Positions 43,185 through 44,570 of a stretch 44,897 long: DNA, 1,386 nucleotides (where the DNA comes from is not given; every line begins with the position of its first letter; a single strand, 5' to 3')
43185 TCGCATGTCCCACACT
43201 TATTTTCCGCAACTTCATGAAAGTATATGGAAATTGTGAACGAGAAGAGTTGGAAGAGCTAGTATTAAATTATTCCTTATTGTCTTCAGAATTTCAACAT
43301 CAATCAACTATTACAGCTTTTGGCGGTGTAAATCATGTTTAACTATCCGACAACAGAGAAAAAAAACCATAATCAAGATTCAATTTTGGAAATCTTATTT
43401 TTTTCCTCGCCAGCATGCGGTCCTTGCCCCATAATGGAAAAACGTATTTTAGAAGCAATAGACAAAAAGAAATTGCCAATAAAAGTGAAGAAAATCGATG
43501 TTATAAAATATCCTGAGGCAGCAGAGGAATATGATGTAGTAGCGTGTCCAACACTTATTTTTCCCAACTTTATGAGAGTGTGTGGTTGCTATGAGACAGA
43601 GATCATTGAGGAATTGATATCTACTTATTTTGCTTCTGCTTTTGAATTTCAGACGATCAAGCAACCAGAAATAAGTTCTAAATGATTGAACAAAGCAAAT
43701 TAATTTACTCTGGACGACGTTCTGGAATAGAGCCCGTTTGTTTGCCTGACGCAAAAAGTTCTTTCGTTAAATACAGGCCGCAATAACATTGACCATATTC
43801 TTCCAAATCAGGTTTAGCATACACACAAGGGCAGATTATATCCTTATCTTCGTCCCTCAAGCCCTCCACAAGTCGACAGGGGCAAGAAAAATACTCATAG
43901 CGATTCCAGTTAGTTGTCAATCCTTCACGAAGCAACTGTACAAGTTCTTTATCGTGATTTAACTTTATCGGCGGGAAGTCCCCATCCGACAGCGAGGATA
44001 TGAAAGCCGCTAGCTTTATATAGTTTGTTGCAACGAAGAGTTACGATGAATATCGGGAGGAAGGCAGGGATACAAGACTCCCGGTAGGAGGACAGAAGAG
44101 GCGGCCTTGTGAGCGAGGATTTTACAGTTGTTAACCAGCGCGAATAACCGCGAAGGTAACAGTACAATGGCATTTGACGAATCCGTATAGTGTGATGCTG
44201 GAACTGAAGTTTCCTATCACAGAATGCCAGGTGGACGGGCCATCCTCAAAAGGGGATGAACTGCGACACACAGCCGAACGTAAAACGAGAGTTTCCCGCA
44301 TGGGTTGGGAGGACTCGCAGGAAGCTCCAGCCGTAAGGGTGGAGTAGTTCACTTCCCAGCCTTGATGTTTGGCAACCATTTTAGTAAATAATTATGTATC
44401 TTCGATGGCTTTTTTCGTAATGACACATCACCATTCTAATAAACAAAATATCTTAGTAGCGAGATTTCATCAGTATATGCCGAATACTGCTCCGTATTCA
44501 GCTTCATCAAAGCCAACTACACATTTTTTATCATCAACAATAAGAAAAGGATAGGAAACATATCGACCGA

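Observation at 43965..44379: A 384-bp tnpB-less MITE carrying an orphan omega-RNA interrupts a ferredoxin:thioredoxin-reductase-like gene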

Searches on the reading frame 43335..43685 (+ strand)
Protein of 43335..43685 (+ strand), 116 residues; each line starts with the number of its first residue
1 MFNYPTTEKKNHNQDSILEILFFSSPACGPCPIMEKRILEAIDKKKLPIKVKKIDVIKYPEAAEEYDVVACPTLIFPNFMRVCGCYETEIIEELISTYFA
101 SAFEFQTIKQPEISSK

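Call 10: search_protein_families(library=pfam, proteins=[window:43335-43685:+], max_evalue=0.01)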
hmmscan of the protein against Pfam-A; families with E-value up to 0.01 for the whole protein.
window:43335-43685:+ (116 aa): 3 families
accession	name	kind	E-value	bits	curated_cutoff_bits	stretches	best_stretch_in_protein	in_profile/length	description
PF00085.26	Thioredoxin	-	3.2e-09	37.1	23.5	1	18-77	20-79/103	Thioredoxin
PF13192.12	Thioredoxin_3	-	1.5e-05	25.4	24.8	1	25-95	7-75/76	Thioredoxin domain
PF07689.18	KaiB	-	5.2e-05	23.3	27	1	45-75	26-56/82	KaiB domain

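Call 11: search_protein_families(library=ncbifam, proteins=[window:43335-43685:+], max_evalue=0.01)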
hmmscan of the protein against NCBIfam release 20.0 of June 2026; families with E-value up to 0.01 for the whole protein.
window:43335-43685:+ (116 aa): 8 families
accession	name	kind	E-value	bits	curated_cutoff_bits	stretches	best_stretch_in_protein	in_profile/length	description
TIGR00411.1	redox_disulf_1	equivalog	8.2e-09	35.4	92.75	1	20-96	3-79/82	MJ0307 family thioredoxin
TIGR01068.1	thioredoxin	equivalog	4e-08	33.3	96.8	1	19-77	17-75/101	thioredoxin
TIGR01126.1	pdi_dom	equivalog_domain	0.0004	20.6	107.2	1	19-77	17-78/105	protein disulfide-isomerase domain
TIGR02187.2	PDO_seleno_TRX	equivalog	0.00072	19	185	1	15-93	127-205/209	protein disulfide oxidoreductase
NF006898.0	PRK09381.1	equivalog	0.0019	18.6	138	1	22-76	27-81/109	thioredoxin TrxA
TIGR00412.2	redox_disulf_2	subfamily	0.0022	18.3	62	1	26-86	7-64/75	MTH895/ArsE family thioredoxin-like protein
TIGR02654.1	circ_KaiB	equivalog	0.0044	17.1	145.3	1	50-74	37-61/87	circadian clock protein KaiB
NF006798.0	PRK09301.1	equivalog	0.008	16.2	110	0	50-75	40-67/105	circadian clock protein KaiB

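Call 59: find_encoding_contigs(protein=window:43335-43685:+, flank=3000, max_places=8)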
Protein window:43335-43685:+ (116 aa): 17 contigs read that carry it; 8 places shown.
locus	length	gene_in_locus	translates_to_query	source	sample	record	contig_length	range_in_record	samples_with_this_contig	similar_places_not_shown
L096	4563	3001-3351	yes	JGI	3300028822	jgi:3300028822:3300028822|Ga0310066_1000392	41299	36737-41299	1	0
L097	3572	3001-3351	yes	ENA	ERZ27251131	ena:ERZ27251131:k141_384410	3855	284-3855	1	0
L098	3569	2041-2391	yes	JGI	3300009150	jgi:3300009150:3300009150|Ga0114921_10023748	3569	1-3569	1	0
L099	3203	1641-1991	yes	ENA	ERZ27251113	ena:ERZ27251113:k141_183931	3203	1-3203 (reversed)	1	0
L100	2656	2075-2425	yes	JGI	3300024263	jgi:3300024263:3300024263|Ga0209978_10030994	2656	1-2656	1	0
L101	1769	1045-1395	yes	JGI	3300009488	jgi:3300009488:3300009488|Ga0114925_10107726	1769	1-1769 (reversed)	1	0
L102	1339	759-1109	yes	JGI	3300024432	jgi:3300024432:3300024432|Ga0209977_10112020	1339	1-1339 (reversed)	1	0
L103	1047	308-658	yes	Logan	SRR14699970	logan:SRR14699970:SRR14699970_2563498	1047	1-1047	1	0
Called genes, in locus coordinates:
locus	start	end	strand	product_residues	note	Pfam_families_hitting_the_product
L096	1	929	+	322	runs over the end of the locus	PF00092:VWA, PF13519:VWA_2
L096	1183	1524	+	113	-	-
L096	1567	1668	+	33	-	-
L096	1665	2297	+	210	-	PF00025:Arf, PF00071:Ras, PF08477:Roc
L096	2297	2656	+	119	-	-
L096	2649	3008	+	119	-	-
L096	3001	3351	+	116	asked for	PF00085:Thioredoxin, PF13192:Thioredoxin_3 (weak)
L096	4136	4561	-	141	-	?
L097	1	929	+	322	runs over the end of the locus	PF00092:VWA, PF13519:VWA_2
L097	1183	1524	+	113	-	-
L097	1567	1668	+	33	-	-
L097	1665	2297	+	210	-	PF00025:Arf, PF00071:Ras, PF08477:Roc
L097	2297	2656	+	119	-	-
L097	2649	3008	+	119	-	-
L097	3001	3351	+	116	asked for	PF00085:Thioredoxin, PF13192:Thioredoxin_3 (weak)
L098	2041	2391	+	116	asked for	PF00085:Thioredoxin, PF13192:Thioredoxin_3 (weak)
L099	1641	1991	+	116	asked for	PF00085:Thioredoxin, PF13192:Thioredoxin_3 (weak)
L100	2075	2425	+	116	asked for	PF00085:Thioredoxin, PF13192:Thioredoxin_3 (weak)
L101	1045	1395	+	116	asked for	PF00085:Thioredoxin, PF13192:Thioredoxin_3 (weak)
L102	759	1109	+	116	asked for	PF00085:Thioredoxin, PF13192:Thioredoxin_3 (weak)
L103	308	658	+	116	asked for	PF00085:Thioredoxin, PF13192:Thioredoxin_3 (weak)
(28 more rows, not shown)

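Call 83: find_encoding_contigs(protein=window:43335-43685:+, flank=1200, max_places=10)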
Protein window:43335-43685:+ (116 aa): 17 contigs read that carry it; 10 places shown.
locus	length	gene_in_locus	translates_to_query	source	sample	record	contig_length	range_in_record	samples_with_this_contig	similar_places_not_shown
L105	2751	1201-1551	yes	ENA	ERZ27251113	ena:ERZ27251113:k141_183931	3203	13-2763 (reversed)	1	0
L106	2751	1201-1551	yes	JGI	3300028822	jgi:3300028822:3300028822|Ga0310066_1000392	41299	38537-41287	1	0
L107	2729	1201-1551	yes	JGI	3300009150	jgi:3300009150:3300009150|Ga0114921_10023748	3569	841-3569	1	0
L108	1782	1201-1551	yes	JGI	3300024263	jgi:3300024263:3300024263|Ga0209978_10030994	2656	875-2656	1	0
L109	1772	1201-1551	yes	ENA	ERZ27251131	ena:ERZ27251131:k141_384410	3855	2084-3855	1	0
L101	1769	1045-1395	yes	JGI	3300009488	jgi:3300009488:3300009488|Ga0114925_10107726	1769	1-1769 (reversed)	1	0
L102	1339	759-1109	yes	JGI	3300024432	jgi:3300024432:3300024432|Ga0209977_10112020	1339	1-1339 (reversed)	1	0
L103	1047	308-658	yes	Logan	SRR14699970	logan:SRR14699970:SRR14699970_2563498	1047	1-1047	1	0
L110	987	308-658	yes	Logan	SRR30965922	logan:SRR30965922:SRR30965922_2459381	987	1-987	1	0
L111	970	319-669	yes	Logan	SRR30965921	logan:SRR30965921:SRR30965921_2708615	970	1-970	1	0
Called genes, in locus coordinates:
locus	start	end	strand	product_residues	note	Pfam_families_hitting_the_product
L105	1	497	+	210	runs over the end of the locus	PF00025:Arf, PF00071:Ras, PF08477:Roc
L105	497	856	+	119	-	-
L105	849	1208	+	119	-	-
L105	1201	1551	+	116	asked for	PF00085:Thioredoxin, PF13192:Thioredoxin_3 (weak)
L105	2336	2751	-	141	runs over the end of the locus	?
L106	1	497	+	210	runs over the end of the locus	PF00025:Arf, PF00071:Ras, PF08477:Roc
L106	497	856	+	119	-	-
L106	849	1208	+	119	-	-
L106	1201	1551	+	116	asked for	PF00085:Thioredoxin, PF13192:Thioredoxin_3 (weak)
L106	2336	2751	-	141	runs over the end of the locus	?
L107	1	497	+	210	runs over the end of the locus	PF00025:Arf, PF00071:Ras, PF08477:Roc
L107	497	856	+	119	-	-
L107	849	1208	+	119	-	-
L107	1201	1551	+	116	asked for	PF00085:Thioredoxin, PF13192:Thioredoxin_3 (weak)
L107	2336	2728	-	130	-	?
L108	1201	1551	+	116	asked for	PF00085:Thioredoxin, PF13192:Thioredoxin_3 (weak)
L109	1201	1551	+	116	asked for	PF00085:Thioredoxin, PF13192:Thioredoxin_3 (weak)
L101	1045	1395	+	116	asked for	PF00085:Thioredoxin, PF13192:Thioredoxin_3 (weak)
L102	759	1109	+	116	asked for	PF00085:Thioredoxin, PF13192:Thioredoxin_3 (weak)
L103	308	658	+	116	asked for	PF00085:Thioredoxin, PF13192:Thioredoxin_3 (weak)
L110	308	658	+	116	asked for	PF00085:Thioredoxin, PF13192:Thioredoxin_3 (weak)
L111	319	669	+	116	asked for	PF00085:Thioredoxin, PF13192:Thioredoxin_3 (weak)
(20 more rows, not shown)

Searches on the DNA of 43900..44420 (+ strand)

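Call 48: build_rna_model(alignment_id=A5)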
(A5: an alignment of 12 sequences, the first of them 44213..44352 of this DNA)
Model R1 built from alignment A5 (12 sequences, 153 columns); structure: RNAalifold consensus.
model positions 140; base pairs 39; branch points 3; effective number of sequences 1; information 0.59 bits per position. Calibrated on 0.2 Mb of random sequence (short: E-values are rough).
structure used (alignment columns):
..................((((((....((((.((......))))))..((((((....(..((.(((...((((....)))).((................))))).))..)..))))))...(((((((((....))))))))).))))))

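Call 50: search_with_rna_model(model_id=R1, sources=[window, L001, L002, L003, L004, L005, L006, L007, L012, L013, L014, L015, L016, L017, L018, L019, L020, L021, L022, L023, L024, L025, L026, L027, L028, L029, L030, L031, L032, L033, L034, L035, L036, L037, L038, L039, L040, L041, L042, L043, L044, L045, L046, L047, L048, L049, L050, L051, L052, L053, L054, L055, L056, L057, L058, L059, L060, L061, L062, L063, L064, L065, L066, L067, L068, L069, L070, L071, L072, L073, L074, L075, L076, L077, L078, L079, L080, L081, L082, L083, L084, L085, L086, L087, L088, L089, L090, L091, L092, L093], max_evalue=0.001, make_alignment=true)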
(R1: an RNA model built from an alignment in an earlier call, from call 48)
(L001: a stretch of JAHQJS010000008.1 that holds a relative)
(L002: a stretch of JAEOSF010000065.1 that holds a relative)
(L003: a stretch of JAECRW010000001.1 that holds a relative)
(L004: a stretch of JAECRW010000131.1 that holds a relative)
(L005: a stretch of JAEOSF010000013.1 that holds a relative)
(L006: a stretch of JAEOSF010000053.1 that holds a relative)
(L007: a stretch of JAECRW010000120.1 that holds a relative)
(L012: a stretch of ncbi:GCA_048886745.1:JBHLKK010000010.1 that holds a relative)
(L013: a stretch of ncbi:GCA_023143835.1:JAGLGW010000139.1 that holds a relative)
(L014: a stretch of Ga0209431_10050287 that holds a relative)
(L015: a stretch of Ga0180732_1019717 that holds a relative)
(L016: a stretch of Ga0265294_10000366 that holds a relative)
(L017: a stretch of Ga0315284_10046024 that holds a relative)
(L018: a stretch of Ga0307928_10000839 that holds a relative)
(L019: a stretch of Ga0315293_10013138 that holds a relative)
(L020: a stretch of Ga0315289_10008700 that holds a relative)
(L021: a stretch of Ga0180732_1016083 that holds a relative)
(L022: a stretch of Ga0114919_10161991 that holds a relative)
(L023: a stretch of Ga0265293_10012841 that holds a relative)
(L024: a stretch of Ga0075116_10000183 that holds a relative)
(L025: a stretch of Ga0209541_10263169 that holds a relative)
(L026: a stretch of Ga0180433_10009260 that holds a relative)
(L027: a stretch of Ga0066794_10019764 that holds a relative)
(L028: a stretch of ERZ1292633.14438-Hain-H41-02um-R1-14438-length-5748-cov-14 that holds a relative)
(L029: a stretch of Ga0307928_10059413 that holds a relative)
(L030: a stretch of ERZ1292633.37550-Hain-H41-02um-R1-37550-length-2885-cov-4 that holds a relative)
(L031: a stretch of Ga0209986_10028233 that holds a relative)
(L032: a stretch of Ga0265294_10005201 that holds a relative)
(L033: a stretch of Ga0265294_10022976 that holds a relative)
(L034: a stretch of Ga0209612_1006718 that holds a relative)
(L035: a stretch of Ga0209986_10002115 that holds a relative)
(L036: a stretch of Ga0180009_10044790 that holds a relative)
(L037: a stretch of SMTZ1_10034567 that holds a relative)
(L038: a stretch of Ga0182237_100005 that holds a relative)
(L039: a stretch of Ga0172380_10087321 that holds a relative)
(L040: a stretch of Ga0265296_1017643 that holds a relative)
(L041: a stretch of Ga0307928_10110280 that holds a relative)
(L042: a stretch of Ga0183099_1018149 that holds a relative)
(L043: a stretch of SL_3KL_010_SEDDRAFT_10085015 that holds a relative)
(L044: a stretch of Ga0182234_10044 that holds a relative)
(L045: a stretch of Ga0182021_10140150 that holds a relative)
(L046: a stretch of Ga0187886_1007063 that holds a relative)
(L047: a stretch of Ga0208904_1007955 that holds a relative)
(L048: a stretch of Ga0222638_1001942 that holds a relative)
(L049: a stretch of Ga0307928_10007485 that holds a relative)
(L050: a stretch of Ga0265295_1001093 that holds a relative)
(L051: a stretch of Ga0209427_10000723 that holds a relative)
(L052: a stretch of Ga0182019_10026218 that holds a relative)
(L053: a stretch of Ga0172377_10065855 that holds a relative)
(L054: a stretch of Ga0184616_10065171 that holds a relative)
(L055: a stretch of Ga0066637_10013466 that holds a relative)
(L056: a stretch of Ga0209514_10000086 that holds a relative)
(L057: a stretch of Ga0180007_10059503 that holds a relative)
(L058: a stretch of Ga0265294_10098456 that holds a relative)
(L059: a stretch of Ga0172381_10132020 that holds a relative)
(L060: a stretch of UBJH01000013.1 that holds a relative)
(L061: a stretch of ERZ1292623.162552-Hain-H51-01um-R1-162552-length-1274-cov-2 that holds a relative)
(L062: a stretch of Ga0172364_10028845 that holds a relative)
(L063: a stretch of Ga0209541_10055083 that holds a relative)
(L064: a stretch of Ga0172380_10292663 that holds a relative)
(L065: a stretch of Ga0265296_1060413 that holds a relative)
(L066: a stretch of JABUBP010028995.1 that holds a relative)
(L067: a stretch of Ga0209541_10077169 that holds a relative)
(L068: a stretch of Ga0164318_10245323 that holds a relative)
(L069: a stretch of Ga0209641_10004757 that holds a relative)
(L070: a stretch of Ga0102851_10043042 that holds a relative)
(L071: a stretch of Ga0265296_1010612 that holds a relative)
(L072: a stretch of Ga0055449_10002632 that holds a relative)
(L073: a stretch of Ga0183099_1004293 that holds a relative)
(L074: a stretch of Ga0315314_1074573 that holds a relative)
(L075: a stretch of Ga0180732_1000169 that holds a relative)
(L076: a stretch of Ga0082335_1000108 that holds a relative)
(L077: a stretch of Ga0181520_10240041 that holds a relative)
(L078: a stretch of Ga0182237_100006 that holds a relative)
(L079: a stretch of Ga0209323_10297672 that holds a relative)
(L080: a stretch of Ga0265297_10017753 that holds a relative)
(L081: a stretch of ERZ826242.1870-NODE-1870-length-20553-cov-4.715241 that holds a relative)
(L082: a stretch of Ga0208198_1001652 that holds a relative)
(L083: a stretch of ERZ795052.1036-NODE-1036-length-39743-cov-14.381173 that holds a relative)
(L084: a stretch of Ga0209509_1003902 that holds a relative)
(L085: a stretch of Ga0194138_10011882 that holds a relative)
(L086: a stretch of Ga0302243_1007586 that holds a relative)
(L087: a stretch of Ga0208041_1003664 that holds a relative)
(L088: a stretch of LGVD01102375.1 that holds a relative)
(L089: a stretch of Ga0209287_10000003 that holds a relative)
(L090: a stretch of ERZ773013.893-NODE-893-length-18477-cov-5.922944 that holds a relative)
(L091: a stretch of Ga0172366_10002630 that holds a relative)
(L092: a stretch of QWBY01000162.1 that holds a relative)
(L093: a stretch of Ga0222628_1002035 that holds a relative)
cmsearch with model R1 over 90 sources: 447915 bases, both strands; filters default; matches with E-value up to 0.001: 81.
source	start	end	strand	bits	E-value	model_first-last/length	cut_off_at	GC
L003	7260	7399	-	168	1.1e-40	1-140/140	no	0.56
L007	2300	2437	+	167.5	1.4e-40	1-140/140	no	0.57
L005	5047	5186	+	167.5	1.4e-40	1-140/140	no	0.55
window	44213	44352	+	166.2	3e-40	1-140/140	no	0.56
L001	1818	1957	+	162.1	3.4e-39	1-140/140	no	0.52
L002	4129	4268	+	161.4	5.3e-39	1-140/140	no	0.57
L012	4090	4230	+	152.4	1.1e-36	1-140/140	no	0.5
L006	3611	3750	-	150.5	3.2e-36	1-140/140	no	0.51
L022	1279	1422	+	149.2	7.2e-36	1-140/140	no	0.53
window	66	209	+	148.1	1.4e-35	1-140/140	no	0.51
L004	2540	2684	+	147.5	1.9e-35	1-140/140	no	0.49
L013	77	229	+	138.8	3.3e-33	1-140/140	no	0.51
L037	4140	4292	+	109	1.5e-25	1-140/140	no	0.48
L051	4143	4295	+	103.3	4.3e-24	1-140/140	no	0.47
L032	2395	2523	+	95.5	4.2e-22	1-140/140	no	0.64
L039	2156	2284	+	91.9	3.5e-21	1-140/140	no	0.64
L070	368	502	+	91.4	4.9e-21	1-140/140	no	0.47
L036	2520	2642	+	91.2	5.5e-21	1-140/140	no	0.47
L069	1934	2062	+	90.8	6.8e-21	1-140/140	no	0.47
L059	646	771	+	89.6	1.4e-20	1-140/140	no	0.45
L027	1015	1149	+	89.5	1.5e-20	1-140/140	no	0.47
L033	1572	1700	+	89.2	1.8e-20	1-140/140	no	0.64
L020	4125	4256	+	87.3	5.5e-20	1-140/140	no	0.67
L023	3304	3429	+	86.9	6.9e-20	1-140/140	no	0.45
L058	758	883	+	86.9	6.9e-20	1-140/140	no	0.45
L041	1034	1153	+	85.8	1.3e-19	1-140/140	no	0.4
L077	168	293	+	84.1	3.7e-19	1-140/140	no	0.51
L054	894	1029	+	83.1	6.7e-19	1-140/140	no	0.49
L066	705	827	+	83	7e-19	1-140/140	no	0.47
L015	1920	2055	+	82.6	8.9e-19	1-140/140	no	0.47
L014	1751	1886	+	82.3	1e-18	1-140/140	no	0.49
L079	102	237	+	82.3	1e-18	1-140/140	no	0.49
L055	914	1045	+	82.3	1.1e-18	1-140/140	no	0.67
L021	2085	2220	+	82.2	1.1e-18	1-140/140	no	0.48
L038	4119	4270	+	81.1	2.2e-18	1-140/140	no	0.39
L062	533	664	+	81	2.2e-18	1-140/140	no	0.66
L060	620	755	+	80.8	2.6e-18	1-140/140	no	0.48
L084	3120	3247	+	79.8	4.7e-18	1-140/140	no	0.59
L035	4143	4265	+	77.1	2.3e-17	1-140/140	no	0.46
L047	4110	4267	+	74.5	1.1e-16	1-140/140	no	0.46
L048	3032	3189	+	74.5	1.1e-16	1-140/140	no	0.46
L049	3393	3550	+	74.5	1.1e-16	1-140/140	no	0.46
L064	603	741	+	74.2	1.3e-16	1-140/140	no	0.44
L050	4146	4261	+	73.1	2.5e-16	1-140/140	no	0.38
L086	1060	1187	+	72.6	3.3e-16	1-140/140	no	0.58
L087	3102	3229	+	72.6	3.3e-16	1-140/140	no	0.58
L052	1873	2034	+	72.2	4.2e-16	1-140/140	no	0.47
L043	1657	1772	+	71.3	6.9e-16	1-140/140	no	0.35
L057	2389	2538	+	70.5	1.1e-15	1-140/140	no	0.45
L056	2936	3068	+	69.7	1.8e-15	1-140/140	no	0.47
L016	4140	4299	+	69.3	2.3e-15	1-140/140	no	0.44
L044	4119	4270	+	67.3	7.6e-15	1-140/140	no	0.39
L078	4119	4270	+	67.3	7.6e-15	1-140/140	no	0.39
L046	1403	1532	+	66.1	1.5e-14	1-140/140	no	0.46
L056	5661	5796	+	65.9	1.8e-14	1-140/140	no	0.45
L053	1944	2105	+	64.5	4e-14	1-140/140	no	0.43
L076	3366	3501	+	64.1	5.1e-14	1-140/140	no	0.48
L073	1156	1321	+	63.3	8.1e-14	1-140/140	no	0.4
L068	1225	1367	+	62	1.7e-13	1-140/140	no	0.47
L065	703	838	+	60.8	3.5e-13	1-140/140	no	0.43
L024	4161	4291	+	60.7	3.7e-13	1-140/140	no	0.4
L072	1801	1928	+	60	5.7e-13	1-140/140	no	0.48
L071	561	692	+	59.8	6.3e-13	1-140/140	no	0.49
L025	1218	1350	+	59.5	7.5e-13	1-140/140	no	0.44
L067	588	723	+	59.1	9.5e-13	1-140/140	no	0.42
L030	2502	2637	+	58.1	1.7e-12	1-140/140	no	0.49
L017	4119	4236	+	57.2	3e-12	1-140/140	no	0.35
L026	1067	1204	+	55.9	6.2e-12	1-140/140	no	0.43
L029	1481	1611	+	55.7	7.1e-12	1-140/140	no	0.4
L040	4036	4165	+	55.6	7.6e-12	1-138/140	3'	0.49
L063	704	839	+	54.4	1.6e-11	1-140/140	no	0.45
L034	3995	4109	+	53.1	3.3e-11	1-140/140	no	0.63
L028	3042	3177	+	52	6.5e-11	1-140/140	no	0.45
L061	639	774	+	50.5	1.5e-10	1-140/140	no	0.5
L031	1767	1896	+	49.7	2.5e-10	1-140/140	no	0.34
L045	1315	1451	+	49.2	3.4e-10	1-140/140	no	0.4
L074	1438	1515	+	49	3.7e-10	1-77/140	3'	0.49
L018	4113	4242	+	43.8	8.2e-09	1-140/140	no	0.37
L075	3357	3430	+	37.4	3.6e-07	1-72/140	3'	0.41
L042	1644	1724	+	32.2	7.8e-06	1-83/140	3'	0.42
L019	4119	4173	+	30.4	2.2e-05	1-54/140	3'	0.36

Alignment A6: 81 matches aligned to the model, 268 columns, each read 5' to 3' on its own strand. Consensus structure (alignment columns), stored with it:
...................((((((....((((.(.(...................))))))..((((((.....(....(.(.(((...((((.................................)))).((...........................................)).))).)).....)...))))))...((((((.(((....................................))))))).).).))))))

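Call 71: search_rna_families(source=window, start=43900, end=44420, threshold=evalue, max_evalue=10)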
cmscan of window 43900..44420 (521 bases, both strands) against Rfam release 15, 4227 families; matches with E-value up to 10: 2.
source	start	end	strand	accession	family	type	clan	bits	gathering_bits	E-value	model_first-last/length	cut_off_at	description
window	43993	44046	+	RF00063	SscA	Gene;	-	15.3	60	9.9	1-96/96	no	SscA RNA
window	44196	44237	+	RF00285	snoZ6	Gene; snRNA; snoRNA; CD-box;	-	13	35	6.6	1-91/91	no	Z6 small nucleolar RNA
